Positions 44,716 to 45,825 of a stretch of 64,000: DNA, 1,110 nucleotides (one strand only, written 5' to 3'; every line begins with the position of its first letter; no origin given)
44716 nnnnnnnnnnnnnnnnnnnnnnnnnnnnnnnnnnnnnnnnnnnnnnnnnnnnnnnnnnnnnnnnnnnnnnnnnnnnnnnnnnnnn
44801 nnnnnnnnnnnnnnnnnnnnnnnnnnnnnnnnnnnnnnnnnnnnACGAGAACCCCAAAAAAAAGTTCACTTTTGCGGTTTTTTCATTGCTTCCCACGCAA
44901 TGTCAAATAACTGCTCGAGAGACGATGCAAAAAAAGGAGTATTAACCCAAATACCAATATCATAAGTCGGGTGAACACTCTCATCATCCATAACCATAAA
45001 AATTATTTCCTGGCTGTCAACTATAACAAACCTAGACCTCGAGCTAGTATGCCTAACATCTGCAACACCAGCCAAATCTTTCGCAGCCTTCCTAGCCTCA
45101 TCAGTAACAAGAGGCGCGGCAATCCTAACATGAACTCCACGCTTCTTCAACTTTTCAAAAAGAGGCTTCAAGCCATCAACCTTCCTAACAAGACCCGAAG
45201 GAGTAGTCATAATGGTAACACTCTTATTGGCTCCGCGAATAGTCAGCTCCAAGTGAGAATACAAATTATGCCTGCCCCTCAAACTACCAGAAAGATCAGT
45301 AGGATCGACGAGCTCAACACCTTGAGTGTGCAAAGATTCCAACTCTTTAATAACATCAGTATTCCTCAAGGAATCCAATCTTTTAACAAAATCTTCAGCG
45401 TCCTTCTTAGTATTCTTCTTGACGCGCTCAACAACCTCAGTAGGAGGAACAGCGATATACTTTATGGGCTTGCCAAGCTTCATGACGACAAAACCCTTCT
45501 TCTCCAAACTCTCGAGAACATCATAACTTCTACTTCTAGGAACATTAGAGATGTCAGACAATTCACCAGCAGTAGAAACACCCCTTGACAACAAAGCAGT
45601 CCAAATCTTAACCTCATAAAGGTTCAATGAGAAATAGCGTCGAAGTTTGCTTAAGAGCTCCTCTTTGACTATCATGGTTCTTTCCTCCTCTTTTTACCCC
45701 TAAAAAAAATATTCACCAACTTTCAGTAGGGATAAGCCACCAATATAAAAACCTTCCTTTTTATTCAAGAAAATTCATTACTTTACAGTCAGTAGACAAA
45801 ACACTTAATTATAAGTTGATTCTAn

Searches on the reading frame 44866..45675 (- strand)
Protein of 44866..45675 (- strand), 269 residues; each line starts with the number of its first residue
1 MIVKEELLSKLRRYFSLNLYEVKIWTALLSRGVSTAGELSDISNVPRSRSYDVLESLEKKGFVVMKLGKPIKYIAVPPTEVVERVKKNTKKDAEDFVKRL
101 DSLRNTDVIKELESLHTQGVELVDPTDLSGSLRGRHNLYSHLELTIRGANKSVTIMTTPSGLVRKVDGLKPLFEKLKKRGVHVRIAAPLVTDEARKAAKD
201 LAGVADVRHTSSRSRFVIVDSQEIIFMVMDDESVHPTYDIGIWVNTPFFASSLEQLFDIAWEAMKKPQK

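Call 83: search_protein_families(library=pfam, proteins=[window:44866-45675:-], max_evalue=0.001)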
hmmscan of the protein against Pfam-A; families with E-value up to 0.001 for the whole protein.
window:44866-45675:- (269 aa): 2 families
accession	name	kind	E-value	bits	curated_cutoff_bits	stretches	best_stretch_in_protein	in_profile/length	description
PF01978.25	TrmB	-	6.9e-19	67.9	25.6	1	15-78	4-67/68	Sugar-specific transcriptional regulator TrmB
PF11495.14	Regulator_TrmB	-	4.1e-05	23.4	22.2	1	133-250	6-117/233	Archaeal transcriptional regulator TrmB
